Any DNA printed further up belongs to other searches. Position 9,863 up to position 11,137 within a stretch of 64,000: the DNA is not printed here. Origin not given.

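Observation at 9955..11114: Two-gene unit (324-aa hypothetical plus NADAR) in which each gene is followed by an identical 34-nt terminator hairpin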

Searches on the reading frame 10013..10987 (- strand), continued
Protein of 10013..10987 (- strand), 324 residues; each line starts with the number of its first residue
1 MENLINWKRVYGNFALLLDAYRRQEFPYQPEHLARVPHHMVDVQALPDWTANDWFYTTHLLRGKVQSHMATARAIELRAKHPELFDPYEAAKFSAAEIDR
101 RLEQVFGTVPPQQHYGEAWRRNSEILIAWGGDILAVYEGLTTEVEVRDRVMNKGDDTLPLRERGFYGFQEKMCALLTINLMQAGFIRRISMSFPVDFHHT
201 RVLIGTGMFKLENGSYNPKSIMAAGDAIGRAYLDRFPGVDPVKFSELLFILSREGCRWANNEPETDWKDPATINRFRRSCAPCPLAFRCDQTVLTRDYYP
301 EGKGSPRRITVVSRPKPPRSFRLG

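Call 55: search_solved_structures(query=A2, max_evalue=10, show_alignments=3)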
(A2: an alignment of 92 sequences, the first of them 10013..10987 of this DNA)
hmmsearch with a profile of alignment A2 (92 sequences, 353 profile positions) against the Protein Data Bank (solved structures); distinct sequences matched with E-value up to 10: 1.
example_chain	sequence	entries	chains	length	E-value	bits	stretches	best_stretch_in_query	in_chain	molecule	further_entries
1xqo_A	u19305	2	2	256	0.0022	20.4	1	188-258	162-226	8-oxoguanine DNA glycosylase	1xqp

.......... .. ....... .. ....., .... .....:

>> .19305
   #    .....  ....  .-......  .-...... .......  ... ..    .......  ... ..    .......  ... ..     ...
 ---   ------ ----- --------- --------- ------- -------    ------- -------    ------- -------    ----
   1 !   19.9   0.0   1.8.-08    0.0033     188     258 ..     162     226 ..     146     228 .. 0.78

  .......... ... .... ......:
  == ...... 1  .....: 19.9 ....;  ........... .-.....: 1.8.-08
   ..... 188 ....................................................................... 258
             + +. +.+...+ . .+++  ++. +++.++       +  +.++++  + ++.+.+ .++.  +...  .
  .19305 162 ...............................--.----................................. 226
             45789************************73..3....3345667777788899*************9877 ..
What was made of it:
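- Tried and rejected: Only a profile of 92 members reached AGOG (call 55).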

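Call 57: list_cluster_members(proteins=[P0021, P0022, P0023, P0024, P0027, P0035, P0051, P0052, P0057, P0081])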
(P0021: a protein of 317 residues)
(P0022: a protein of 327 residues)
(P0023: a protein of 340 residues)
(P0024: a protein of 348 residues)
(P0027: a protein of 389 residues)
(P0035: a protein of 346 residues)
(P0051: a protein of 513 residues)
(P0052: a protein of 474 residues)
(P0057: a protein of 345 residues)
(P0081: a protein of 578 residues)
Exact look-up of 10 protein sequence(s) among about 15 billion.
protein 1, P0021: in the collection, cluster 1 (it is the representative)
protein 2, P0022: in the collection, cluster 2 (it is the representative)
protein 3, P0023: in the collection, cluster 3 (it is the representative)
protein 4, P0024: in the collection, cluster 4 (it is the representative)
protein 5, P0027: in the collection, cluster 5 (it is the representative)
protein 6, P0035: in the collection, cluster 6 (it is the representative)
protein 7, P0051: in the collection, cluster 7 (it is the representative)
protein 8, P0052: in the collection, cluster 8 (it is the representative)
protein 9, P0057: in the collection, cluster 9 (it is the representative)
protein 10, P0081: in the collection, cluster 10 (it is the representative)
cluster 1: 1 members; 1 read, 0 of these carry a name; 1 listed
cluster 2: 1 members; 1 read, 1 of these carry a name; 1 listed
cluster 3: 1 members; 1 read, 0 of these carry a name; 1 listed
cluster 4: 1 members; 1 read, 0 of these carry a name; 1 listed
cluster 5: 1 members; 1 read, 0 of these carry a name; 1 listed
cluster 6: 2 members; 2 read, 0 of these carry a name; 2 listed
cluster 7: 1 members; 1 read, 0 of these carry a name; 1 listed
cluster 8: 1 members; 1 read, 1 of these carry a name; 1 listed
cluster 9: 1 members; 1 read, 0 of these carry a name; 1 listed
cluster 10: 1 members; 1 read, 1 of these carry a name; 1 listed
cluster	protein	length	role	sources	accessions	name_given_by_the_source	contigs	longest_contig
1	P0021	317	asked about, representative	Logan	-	-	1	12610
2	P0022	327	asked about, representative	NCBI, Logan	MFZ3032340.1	MAG: hypothetical protein WA082_04895 [Candidatus Moraniibacteriota bacterium]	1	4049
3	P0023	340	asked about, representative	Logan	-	-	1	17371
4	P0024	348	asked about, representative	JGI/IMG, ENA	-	-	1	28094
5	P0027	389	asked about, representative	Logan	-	-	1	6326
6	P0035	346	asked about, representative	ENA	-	-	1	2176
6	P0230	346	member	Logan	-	-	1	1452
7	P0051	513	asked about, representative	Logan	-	-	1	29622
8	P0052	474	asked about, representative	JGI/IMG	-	hypothetical protein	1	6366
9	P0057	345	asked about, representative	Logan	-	-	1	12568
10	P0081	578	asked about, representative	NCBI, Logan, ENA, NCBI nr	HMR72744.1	MAG TPA: hypothetical protein PKD68_01920 [Candidatus Saccharibacteria bacterium] | hypothetical protein [Candidatus Saccharibacteria bacterium]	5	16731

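Call 62: find_encoding_contigs(protein=P0021, flank=4000, max_places=1)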
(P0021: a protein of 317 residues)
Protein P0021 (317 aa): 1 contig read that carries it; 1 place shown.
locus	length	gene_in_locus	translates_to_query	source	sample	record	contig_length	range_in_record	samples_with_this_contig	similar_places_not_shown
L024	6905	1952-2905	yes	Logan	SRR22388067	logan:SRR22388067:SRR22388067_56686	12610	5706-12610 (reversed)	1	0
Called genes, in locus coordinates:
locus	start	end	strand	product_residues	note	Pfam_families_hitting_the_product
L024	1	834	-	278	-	?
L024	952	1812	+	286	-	PF00990:GGDEF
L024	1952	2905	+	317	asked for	-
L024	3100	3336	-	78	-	-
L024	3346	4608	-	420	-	PF11932:DUF3450 (faint), PF01551:Peptidase_M23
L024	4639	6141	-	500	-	PF00749:tRNA-synt_1c, PF19269:Anticodon_2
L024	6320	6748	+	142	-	-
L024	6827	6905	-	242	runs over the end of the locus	PF03808:Glyco_tran_WecG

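Call 63: find_encoding_contigs(protein=P0022, flank=4000, max_places=1)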
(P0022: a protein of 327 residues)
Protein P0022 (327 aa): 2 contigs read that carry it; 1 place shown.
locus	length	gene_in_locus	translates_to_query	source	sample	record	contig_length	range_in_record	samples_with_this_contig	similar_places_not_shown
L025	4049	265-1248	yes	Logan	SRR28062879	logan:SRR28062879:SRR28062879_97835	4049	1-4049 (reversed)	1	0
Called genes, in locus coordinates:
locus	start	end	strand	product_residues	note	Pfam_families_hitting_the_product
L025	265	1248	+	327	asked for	-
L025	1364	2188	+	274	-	PF01177:Asp_Glu_race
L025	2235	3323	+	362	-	PF00814:TsaD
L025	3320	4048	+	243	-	?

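Call 64: find_encoding_contigs(protein=P0019, flank=4000, max_places=1)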
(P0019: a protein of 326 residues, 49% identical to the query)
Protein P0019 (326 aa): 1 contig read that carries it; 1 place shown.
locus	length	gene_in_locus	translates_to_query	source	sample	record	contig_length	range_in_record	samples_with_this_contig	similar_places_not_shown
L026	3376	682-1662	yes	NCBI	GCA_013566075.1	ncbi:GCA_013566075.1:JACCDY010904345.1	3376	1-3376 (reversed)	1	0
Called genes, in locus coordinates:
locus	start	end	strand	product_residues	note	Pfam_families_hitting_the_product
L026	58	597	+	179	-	PF02600:DsbB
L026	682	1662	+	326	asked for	-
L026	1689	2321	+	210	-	-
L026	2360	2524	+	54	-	-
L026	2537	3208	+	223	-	PF03713:DUF305, PF13628:DUF4142 (faint)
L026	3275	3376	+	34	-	?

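Call 65: find_encoding_contigs(protein=P0023, flank=4000, max_places=1)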
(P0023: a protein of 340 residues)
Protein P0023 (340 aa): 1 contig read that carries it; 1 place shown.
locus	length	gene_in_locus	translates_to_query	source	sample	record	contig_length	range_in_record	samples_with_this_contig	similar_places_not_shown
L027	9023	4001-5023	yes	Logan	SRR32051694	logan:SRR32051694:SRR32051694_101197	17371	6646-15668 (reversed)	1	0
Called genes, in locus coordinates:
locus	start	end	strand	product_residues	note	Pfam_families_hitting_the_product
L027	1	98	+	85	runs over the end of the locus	-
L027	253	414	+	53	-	-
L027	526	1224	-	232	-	PF00160:Pro_isomerase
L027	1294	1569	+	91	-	-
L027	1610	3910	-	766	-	PF00005:ABC_tran (faint), PF02463:SMC_N, PF13175:AAA_15, PF13476:AAA_23, PF13304:AAA_21 (weak)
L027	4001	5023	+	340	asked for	-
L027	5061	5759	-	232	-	PF22935:RM44_endonuclase, PF14622:Ribonucleas_3_3, PF00636:Ribonuclease_3, PF00035:dsrm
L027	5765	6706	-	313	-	PF01029:NusB, PF00293:NUDIX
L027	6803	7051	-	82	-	PF01783:Ribosomal_L32p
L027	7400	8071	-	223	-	PF01351:RNase_HII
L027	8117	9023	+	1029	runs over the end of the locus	PF02811:PHP, PF07733:DNA_pol3_alpha, PF17657:DNA_pol3_finger, PF14579:HHH_6, PF01336:tRNA_anti-codon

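Call 76: search_protein_families(library=padloc, proteins=[window:10013-10987:-], max_evalue=1)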
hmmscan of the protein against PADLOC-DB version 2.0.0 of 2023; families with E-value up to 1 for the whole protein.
window:10013-10987:- (324 aa): 0 families

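Call 79: fold_search(model_id=the predicted structure, library=viral)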
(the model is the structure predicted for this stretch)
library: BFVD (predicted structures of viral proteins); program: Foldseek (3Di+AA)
matches with E <= 10: 118; with E <= 0.001: 0
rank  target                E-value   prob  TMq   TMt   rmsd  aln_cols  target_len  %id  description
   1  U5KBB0                7.8e-01  0.41  0.25  0.32  11.7       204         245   13  HhH-GPD domain-containing protein [Clostera anastomosis granulovirus A]
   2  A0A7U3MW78            1.2e+00  0.33  0.42  0.37   9.6       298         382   13  (no name in the UniProt tables at hand)
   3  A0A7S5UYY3            1.4e+00  0.02  0.11  0.10  17.5       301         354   13  (no name in the UniProt tables at hand)
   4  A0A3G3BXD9            1.7e+00  0.03  0.10  0.09  16.5       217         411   13  (no name in the UniProt tables at hand)
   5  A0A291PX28            1.8e+00  0.02  0.10  0.10  21.8       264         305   12  Nucleoprotein (Fragment) [human metapneumovirus]
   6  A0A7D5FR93            1.9e+00  0.03  0.15  0.12  19.6       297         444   14  Tape measure protein [Gordonia phage Magel]
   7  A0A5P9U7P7            2.1e+00  0.03  0.14  0.18  17.9       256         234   13  Protein U26 [Human betaherpesvirus 6]
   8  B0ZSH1                2.2e+00  0.02  0.14  0.08  24.7       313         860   16  Probable tape measure protein [Halomonas phage phiHAP-1 (isolate -/Gulf of Mexico/-/2001)]
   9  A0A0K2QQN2            2.4e+00  0.03  0.13  0.18  18.9       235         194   11  Uncharacterized protein [Ralstonia phage RSF1]
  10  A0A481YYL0            2.4e+00  0.02  0.10  0.12  21.2       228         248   10  Uncharacterized protein [Mimivirus LCMiAC01]
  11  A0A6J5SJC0            2.5e+00  0.03  0.10  0.10  21.6       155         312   17  Scaffolding protein [uncultured Caudovirales phage]
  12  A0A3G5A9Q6            2.6e+00  0.04  0.15  0.14  17.8       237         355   13  Uncharacterized protein [Hyperionvirus sp.]
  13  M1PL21                2.8e+00  0.04  0.16  0.10  20.6       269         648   11  (no name in the UniProt tables at hand)
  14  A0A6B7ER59            2.8e+00  0.02  0.13  0.13  15.6       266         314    9  (no name in the UniProt tables at hand)
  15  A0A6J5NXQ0            2.8e+00  0.02  0.13  0.11  18.7       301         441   10  Uncharacterized protein [uncultured Caudovirales phage]
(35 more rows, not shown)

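Call 93: search_dna_similar(query=window:10013-10987:-, collection=plasmids, mode=protein, max_evalue=0.001, max_rows=10)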
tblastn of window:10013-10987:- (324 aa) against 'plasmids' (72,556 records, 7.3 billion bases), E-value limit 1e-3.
No match.

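Call 94: search_dna_similar(query=window:10013-10987:-, collection=phages, mode=protein, max_evalue=0.001, max_rows=10)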
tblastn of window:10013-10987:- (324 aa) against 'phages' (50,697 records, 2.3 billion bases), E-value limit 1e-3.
No match.
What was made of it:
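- The protein has no match on plasmids or phages (calls 93, 94).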

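Call 95: list_cluster_members(proteins=[P0025, P0028, P0029, P0031, P0038, P0041, P0044, P0054, P0068, P0114])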
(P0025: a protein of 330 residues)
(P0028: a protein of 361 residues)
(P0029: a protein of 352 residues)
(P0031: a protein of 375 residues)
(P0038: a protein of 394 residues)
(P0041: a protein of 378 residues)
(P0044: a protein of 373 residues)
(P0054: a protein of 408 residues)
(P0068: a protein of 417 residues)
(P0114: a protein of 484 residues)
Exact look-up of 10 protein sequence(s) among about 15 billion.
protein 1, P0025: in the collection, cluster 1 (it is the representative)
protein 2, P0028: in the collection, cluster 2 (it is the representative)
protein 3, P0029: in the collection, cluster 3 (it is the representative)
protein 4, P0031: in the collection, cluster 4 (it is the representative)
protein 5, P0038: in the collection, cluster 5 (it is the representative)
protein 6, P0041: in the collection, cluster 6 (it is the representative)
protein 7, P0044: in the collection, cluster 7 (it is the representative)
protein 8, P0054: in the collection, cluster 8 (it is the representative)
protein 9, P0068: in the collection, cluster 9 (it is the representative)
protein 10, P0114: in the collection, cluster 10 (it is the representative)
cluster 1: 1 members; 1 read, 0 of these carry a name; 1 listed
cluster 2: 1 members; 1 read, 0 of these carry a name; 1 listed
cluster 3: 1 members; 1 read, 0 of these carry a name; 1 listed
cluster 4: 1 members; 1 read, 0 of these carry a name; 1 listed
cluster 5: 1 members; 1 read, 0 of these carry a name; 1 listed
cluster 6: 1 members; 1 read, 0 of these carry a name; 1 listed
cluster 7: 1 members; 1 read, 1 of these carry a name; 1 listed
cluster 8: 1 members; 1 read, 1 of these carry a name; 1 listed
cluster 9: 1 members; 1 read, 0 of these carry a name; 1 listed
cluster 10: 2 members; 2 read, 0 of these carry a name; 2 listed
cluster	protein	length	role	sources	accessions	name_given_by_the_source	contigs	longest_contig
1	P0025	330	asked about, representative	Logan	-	-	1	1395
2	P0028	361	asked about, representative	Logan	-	-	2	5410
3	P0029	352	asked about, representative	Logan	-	-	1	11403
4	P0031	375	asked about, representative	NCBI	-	-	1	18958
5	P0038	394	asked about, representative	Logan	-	-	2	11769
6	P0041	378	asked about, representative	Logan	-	-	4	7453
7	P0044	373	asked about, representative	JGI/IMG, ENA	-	hypothetical protein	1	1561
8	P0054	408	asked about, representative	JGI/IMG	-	hypothetical protein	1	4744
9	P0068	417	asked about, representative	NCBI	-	-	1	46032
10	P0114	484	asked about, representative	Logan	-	-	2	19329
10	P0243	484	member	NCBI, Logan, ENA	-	-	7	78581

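Call 98: search_solved_structures(query=P0052, max_evalue=10, show_alignments=3)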
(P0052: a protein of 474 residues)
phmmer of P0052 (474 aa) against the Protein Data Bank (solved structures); distinct sequences matched with E-value up to 10: 2.
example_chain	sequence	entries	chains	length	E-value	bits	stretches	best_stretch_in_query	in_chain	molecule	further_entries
1xqo_A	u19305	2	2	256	0.065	15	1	312-390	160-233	8-oxoguanine DNA glycosylase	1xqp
4wp6_A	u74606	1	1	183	0.61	11.8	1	22-88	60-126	mRNA export protein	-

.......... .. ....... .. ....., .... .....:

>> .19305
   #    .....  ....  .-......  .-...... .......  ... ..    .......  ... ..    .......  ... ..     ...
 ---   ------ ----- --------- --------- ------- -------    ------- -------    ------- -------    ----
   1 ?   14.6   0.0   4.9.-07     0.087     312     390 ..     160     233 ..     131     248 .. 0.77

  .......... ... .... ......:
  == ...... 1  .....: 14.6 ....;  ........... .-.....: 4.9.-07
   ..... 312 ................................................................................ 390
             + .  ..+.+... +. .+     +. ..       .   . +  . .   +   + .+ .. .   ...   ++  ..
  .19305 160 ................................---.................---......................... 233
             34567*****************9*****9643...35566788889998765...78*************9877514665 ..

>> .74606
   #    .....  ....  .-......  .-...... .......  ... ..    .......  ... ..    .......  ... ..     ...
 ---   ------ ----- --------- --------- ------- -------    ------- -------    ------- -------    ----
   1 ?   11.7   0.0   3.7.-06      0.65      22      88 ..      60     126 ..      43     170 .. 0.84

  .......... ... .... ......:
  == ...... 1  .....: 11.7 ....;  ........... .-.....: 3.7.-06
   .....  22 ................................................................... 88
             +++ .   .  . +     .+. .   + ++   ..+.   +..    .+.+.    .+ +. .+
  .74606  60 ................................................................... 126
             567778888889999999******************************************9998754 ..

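Call 100: search_protein_families(library=pfam, proteins=[L011:3881-4363:+, L011:4636-5832:+, L013:4907-5479:+, L013:5652-5867:+], max_evalue=0.01)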
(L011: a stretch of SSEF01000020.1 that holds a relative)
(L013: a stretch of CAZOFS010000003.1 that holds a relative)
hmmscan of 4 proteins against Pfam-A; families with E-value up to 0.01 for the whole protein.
L011:3881-4363:+ (160 aa): 0 families

L011:4636-5832:+ (398 aa): 0 families

L013:4907-5479:+ (190 aa): 1 family
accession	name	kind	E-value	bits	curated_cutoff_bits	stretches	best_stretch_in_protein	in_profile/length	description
PF13671.12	AAA_33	-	2.7e-09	37.9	27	1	20-143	1-121/143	AAA domain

L013:5652-5867:+ (71 aa): 2 families
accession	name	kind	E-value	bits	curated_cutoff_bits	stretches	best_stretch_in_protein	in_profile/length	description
PF14282.11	FlxA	-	0.0018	18.8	26.3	1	12-61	17-67/101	FlxA-like protein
PF01486.22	K-box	-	0.0074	16.9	30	1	13-63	14-63/93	K-box region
